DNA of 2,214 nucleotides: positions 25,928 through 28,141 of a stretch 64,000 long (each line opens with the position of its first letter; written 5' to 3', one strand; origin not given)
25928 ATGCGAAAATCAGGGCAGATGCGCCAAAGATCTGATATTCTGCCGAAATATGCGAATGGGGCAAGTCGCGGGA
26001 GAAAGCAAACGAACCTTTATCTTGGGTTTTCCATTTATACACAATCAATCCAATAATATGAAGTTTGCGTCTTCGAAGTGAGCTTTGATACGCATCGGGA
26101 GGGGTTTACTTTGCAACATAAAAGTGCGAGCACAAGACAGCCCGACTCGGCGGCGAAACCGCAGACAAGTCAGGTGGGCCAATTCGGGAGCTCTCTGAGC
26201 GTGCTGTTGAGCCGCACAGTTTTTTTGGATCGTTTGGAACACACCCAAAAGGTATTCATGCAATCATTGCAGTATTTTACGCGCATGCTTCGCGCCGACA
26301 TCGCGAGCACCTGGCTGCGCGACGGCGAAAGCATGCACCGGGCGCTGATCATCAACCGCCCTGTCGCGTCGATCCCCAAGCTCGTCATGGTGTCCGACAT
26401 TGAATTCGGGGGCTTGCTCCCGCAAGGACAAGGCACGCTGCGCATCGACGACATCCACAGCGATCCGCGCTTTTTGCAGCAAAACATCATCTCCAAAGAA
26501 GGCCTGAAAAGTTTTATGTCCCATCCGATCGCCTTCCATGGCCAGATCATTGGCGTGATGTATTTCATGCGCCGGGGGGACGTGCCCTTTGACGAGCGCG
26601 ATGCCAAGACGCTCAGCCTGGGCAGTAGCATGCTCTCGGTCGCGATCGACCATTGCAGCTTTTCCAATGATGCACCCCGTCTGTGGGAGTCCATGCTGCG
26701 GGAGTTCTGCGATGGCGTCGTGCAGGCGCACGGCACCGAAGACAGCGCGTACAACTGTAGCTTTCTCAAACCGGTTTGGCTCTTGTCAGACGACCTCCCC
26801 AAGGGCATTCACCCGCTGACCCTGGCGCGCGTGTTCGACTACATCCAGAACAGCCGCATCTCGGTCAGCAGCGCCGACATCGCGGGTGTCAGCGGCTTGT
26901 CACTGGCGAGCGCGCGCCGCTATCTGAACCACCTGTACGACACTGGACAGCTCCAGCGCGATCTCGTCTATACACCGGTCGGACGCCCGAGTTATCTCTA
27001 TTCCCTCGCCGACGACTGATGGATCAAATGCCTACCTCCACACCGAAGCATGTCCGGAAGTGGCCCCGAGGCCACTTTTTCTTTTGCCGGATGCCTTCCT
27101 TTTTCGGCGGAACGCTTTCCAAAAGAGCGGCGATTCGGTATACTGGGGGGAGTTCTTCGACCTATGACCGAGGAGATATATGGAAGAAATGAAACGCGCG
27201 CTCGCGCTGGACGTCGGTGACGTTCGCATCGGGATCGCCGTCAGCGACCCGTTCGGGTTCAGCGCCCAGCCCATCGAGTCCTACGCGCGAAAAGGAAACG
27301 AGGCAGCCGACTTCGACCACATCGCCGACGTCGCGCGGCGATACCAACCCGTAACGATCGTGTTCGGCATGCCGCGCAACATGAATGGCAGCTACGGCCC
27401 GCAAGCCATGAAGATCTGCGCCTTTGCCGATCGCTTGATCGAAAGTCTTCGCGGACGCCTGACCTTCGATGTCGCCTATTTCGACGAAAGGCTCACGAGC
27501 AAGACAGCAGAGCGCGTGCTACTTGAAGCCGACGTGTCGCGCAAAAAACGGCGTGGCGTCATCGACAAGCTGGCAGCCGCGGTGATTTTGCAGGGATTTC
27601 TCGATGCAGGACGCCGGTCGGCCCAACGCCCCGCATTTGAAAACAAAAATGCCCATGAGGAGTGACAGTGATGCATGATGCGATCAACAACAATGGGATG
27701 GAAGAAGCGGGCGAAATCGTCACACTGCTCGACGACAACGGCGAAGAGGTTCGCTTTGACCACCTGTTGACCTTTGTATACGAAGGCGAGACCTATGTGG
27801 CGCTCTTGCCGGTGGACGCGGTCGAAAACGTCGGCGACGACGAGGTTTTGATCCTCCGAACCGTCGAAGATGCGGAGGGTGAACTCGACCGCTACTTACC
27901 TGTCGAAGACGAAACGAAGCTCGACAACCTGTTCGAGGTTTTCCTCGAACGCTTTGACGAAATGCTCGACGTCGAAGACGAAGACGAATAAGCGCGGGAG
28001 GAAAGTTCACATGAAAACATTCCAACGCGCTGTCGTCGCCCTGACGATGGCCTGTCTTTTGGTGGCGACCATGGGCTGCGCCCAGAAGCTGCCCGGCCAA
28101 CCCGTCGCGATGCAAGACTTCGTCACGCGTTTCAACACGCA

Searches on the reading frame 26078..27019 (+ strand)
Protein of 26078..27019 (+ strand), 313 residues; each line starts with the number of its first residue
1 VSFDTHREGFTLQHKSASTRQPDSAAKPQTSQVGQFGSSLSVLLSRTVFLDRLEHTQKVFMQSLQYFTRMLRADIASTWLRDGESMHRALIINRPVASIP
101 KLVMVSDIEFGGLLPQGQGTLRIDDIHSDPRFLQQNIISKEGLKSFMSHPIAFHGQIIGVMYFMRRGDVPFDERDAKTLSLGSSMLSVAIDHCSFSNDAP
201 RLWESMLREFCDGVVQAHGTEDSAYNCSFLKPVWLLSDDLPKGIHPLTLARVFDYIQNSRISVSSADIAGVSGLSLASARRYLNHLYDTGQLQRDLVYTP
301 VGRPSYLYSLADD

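Call 81: search_protein_families(library=pfam, proteins=[window:26078-27019:+], max_evalue=0.001)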
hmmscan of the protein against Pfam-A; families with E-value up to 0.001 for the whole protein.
window:26078-27019:+ (313 aa): 3 families
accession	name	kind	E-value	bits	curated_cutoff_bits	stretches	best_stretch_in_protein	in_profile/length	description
PF01590.32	GAF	-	1.4e-10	42.2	22.4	1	57-190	3-133/133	GAF domain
PF13185.12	GAF_2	-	2.8e-06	28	28.6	1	64-191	12-136/136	GAF domain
PF09339.16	HTH_IclR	-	0.00026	21.1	22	1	251-295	7-51/52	IclR helix-turn-helix domain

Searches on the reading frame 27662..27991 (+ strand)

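Call 81: search_protein_families(library=pfam, proteins=[window:27662-27991:+], max_evalue=0.001)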
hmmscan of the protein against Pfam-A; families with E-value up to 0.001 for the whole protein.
window:27662-27991:+ (109 aa): 1 family
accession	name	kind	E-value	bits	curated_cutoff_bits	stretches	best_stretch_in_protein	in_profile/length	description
PF06949.16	DUF1292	-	3.7e-16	60.2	24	1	25-99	1-75/75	Protein of unknown function (DUF1292)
